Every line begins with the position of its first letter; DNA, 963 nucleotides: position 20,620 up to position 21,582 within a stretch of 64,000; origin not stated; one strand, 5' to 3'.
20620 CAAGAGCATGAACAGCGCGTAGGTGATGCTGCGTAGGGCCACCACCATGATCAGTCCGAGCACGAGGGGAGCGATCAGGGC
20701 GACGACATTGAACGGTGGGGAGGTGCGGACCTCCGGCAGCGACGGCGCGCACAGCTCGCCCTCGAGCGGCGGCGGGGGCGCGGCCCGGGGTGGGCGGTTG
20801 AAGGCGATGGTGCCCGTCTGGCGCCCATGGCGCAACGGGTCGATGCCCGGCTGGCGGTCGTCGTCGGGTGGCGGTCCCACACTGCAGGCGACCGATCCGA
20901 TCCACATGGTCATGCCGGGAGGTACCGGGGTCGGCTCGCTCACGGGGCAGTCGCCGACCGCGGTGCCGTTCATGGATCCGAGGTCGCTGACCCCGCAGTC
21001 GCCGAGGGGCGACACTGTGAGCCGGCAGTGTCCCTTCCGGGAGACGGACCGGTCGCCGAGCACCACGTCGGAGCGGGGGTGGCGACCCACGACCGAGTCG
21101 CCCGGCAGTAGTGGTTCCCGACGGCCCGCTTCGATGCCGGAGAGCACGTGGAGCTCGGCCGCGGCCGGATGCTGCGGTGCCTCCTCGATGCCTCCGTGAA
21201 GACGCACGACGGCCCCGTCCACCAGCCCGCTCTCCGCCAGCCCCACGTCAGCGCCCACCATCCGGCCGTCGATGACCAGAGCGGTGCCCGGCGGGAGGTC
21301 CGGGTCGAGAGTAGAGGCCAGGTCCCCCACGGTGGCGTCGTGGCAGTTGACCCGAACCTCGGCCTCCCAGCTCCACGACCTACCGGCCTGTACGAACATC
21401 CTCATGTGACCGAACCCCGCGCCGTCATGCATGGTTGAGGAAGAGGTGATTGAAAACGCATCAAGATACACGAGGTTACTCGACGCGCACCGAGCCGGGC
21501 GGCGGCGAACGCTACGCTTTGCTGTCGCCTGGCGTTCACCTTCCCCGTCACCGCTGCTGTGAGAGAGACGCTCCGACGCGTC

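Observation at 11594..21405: Minimal type VII secretion-like operon feeding directly into a 1575-aa RHS toxin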

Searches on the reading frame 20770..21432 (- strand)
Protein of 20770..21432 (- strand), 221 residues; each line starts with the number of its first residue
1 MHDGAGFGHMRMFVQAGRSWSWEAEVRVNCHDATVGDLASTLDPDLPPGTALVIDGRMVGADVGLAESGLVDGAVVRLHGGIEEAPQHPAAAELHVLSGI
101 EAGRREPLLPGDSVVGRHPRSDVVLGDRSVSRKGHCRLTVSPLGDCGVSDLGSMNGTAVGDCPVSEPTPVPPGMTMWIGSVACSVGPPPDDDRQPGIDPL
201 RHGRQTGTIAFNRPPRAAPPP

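Call 75: predict_structure(alignment_id=A4)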
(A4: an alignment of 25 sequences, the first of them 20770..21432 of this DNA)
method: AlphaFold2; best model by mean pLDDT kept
length: 221 residues; sequences in the alignment: 25
mean_pLDDT: 86.8   pTM: 0.57
mean pLDDT of the five models: 86.8, 86.8, 86.2, 85.9, 85.6
residues with pLDDT >= 90: 152; 70-90: 31; 50-70: 30; < 50: 8
segments of 3 or more residues with pLDDT < 50: 1-4
pLDDT, mean of each block of 10 residues (from residue 1): 61 85 92 94 90 93 94 89 61 97 96 97 98 98 96 98 98 97 94 60 52 69 74
secondary structure, 60 per line:
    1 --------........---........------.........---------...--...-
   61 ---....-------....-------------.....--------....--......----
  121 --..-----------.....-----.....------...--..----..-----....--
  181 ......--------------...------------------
elements in order: E9-16 E20-27 H35-42 E52-54 E57-59 E75-78 E92-96 E105-108 E111-116 E136-140 E146-150 E157-159 E175-178 E181-186

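Call 77: fold_search(model_id=the predicted structure, library=pdb)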
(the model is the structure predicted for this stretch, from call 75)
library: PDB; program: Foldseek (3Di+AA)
matches with E <= 10: 1520; with E <= 0.001: 117
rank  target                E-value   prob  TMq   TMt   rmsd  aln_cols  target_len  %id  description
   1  8p5x_G                1.3e-08  1.00  0.41  0.85   2.6       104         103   35  Single particle cryo-EM structure of the complex between Corynebacterium glutamicum homohexameric 2-oxoglutarate dehyd (released 2023-08-16)
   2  7rj3_B                1.5e-08  1.00  0.41  0.82   2.2       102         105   33  Crystal Structure of the Forkhead Associated (FHA) Domain of the Glycogen Accumulation Regulator (GarA) from Mycobacte (released 2021-07-28)
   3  3unm_B                2.4e-08  1.00  0.40  0.79   2.3       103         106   25  Crystal Structure of The Human MDC1 FHA Domain (released 2012-01-25)
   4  7rj3_C                2.6e-08  1.00  0.41  0.86   1.8        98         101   35  Crystal Structure of the Forkhead Associated (FHA) Domain of the Glycogen Accumulation Regulator (GarA) from Mycobacte (released 2021-07-28)
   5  6i2p_E                2.7e-08  1.00  0.41  0.84   2.1       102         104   34  Crystal structure of the Mycobacterium tuberculosis PknB kinase domain (L33E mutant) in complex with its substrate Gar (released 2019-05-22)
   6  3va4_B                2.9e-08  1.00  0.40  0.79   2.1       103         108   25  Crystal structure of the mammalian MDC1 FHA domain complexed with CHK2 pThr68 peptide (released 2012-02-01)
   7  3umz_A                2.9e-08  1.00  0.40  0.81   2.4       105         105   25  Crystal Structure of the human MDC1 FHA Domain (released 2012-01-25)
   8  6i2p_D                3.6e-08  1.00  0.41  0.77   2.1       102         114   34  Crystal structure of the Mycobacterium tuberculosis PknB kinase domain (L33E mutant) in complex with its substrate Gar (released 2019-05-22)
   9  6i2q_B                4.5e-08  1.00  0.40  0.88   1.8        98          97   36  Crystal structure of the wild-type SucA domain of Mycobacterium smegmatis KGD (alpha-ketoglutarate decarboxylase), in  (released 2019-05-22)
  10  3va4_A                4.8e-08  1.00  0.35  0.67   5.3       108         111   28  Crystal structure of the mammalian MDC1 FHA domain complexed with CHK2 pThr68 peptide (released 2012-02-01)
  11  3poa_A                5.7e-08  1.00  0.40  0.87   2.0        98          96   28  Structural and functional analysis of phosphothreonine-dependent FHA domain interactions (released 2011-01-26)
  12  3unn_A                6.3e-08  1.00  0.40  0.78   2.4       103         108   24  Monomeric structure of the human MDC1 FHA domain in complex with an MDC1 phospho-T4 peptide (released 2012-01-25)
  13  4qcj                  8.4e-08  1.00  0.41  0.87   2.0       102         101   35  Crystal Structure of OdhI from Corynebacterium glutamicum (released 2014-07-02)
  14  3unm_A                9.4e-08  1.00  0.41  0.85   1.8       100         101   25  Crystal Structure of The Human MDC1 FHA Domain (released 2012-01-25)
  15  3uot_A                1.0e-07  1.00  0.39  0.71   2.3       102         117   24  Crystal Structure of MDC1 FHA Domain in Complex with a Phosphorylated Peptide from the MDC1 N-terminus (released 2011-12-28)
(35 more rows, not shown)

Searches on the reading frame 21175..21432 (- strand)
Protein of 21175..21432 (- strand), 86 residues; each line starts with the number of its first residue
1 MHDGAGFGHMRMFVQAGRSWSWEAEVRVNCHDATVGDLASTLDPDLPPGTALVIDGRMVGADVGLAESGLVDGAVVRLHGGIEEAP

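Call 80: search_protein_families(library=pfam, alignment_id=A6, max_evalue=0.1)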
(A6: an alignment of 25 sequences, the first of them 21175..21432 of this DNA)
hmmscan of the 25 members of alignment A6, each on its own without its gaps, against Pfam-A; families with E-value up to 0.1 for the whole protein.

A. member 1, window:21175-21432:- (86 aa): 1 family
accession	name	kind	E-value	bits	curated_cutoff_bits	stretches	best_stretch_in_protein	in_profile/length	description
PF21253.3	Mann_GBD_bact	-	0.08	13.6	27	0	8-38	77-107/143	Mannanase, galactose-binding domain-like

B. families by the number of members that match (of 25 scanned): 6 families
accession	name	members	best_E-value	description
PF21965.2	SAMP2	2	0.0028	Small archaeal modifier protein 2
PF00240.29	ubiquitin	1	0.011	Ubiquitin family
PF23157.1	DUF7055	1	0.053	Domain of unknown function (DUF7055)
PF04023.20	FeoA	1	0.068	FeoA domain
PF21253.3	Mann_GBD_bact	1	0.08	Mannanase, galactose-binding domain-like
PF08817.16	YukD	1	0.089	WXG100 protein secretion system (Wss), protein YukD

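Call 81: search_solved_structures(query=A6, max_evalue=1)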
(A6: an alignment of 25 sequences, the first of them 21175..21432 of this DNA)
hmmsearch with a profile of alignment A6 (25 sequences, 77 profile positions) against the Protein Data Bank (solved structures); distinct sequences matched with E-value up to 1: 25.
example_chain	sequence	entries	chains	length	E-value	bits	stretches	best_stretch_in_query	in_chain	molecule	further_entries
4hrs_A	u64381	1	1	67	0.0095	19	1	20-55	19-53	Small archaeal modifier protein 2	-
2iq7_A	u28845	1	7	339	0.0099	18.9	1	23-72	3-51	endopolygalacturonase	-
2l32_A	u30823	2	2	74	0.01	18.9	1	20-55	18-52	Small archaeal modifier protein 2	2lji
2mlb_A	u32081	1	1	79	0.064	16.3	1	21-70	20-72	redesigned ubiquitin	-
6jh1_D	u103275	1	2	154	0.084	16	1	36-67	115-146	Ubiquitin-like protein ISG15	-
2m19_A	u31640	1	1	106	0.085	15.9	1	20-55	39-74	Molybdopterin converting factor subunit 1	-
9jtc_C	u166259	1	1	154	0.094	15.8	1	36-67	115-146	Ubiquitin-like protein ISG15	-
6l0l_A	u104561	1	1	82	0.16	15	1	11-72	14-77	Hydra-1ubq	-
7r2x_A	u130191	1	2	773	0.32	14.1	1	15-54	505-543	Mannuronic acid specific lyase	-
3u22_A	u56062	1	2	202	0.35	14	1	30-69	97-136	putative HmuY_like heme binding protein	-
3pse_B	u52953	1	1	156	0.36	13.9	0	4-60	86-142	Ubiquitin-like protein ISG15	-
1z2m_A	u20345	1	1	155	0.36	13.9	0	4-60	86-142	interferon, alpha-inducible protein (clone IFI-15K)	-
6bi8_C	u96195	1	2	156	0.37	13.9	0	4-60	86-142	Ubiquitin-like protein ISG15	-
8oif_I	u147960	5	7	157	0.38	13.9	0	4-60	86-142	Ubiquitin-like protein ISG15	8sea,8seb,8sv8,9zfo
3rt3_B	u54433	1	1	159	0.39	13.8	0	4-60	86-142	Ubiquitin-like protein ISG15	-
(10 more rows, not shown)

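Call 88: predict_structure(alignment_id=A6)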
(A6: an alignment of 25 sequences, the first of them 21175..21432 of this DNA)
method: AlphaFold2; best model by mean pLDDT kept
length: 86 residues; sequences in the alignment: 25
mean_pLDDT: 83.3   pTM: 0.69
mean pLDDT of the five models: 83.3, 82.2, 79.6, 79.2, 78.5
residues with pLDDT >= 90: 35; 70-90: 38; 50-70: 8; < 50: 5
segments of 3 or more residues with pLDDT < 50: 1-4
pLDDT, mean of each block of 10 residues (from residue 1): 59 84 89 91 88 92 92 87 55
secondary structure, 60 per line:
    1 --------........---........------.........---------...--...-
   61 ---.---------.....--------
elements in order: E9-16 E20-27 H35-42 E52-54 E57-59 E74-78

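Call 90: fold_search(model_id=the predicted structure, library=pdb)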
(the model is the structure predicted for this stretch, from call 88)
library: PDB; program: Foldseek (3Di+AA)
matches with E <= 10: 1624; with E <= 0.001: 97
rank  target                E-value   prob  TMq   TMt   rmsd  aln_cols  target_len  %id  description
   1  6fno_D                3.5e-05  1.00  0.64  0.62   2.8        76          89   28  Caldiarchaeum Subterraneum Ubiquitin:Rpn11-homolog complex, zinc soak (released 2018-07-25)
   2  6fj7                  7.2e-05  1.00  0.59  0.62   3.2        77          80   27  Caldiarchaeum Subterraneum Ubiquitin (released 2018-07-25)
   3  8htc_B                8.7e-05  1.00  0.64  0.70   2.6        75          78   19  Crystal structure of a SeMet-labeled effector from Chromobacterium violaceum in complex with Ubiquitin (released 2023-11-22)
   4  3dbl_I                1.1e-04  1.00  0.66  0.66   3.7        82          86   16  Structural Dissection of a Gating Mechanism Preventing Misactivation of Ubiquitin by NEDD8's E1 (APPBP1-UBA3Arg190wt-N (released 2008-08-12)
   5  8vk9_F                1.8e-04  1.00  0.58  0.65   3.1        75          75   20  Structure of UbV.d2.3 in complex with Ube2d2-S22R (released 2024-09-25)
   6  9lqm_B                1.9e-04  1.00  0.66  0.70   2.6        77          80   19  Crystal structure of synthetic ubiquitin variant R4 designed by ProteinMPNN (released 2025-02-12)
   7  8vk9_H                1.9e-04  1.00  0.58  0.65   2.9        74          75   20  Structure of UbV.d2.3 in complex with Ube2d2-S22R (released 2024-09-25)
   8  8vk9_B                2.1e-04  1.00  0.59  0.66   3.0        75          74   20  Structure of UbV.d2.3 in complex with Ube2d2-S22R (released 2024-09-25)
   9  6nyo_E                2.4e-04  1.00  0.64  0.69   2.6        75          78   20  Crystal structure of a human Cdc34-ubiquitin thioester mimetic (released 2019-08-07)
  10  4fjv_B                2.4e-04  1.00  0.63  0.65   3.3        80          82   20  Crystal Structure of Human Otubain2 and Ubiquitin Complex (released 2013-06-12)
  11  6a43                  2.6e-04  1.00  0.62  0.21   2.6        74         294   18  R1EN(5-225)-ubiquitin fusion (released 2018-10-24)
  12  3b08_A                2.6e-04  1.00  0.62  0.38   2.8        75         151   20  Crystal structure of the mouse HOIL1-L-NZF in complex with linear di-ubiquitin (released 2011-12-14)
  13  3rt3_B                2.6e-04  1.00  0.62  0.38   2.7        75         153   23  Complex of influenza virus protein with host anti-viral factor (released 2011-07-13)
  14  5ibk_C                2.6e-04  1.00  0.60  0.67   2.9        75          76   21  Skp1-F-box in complex with a ubiquitin variant (released 2016-03-30)
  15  8j0a_A                2.8e-04  1.00  0.65  0.69   2.5        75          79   20  Robust design of effective allosteric activator UbV R4 for Rsp5 E3 ligase using the machine-learning tool ProteinMPNN (released 2023-08-09)
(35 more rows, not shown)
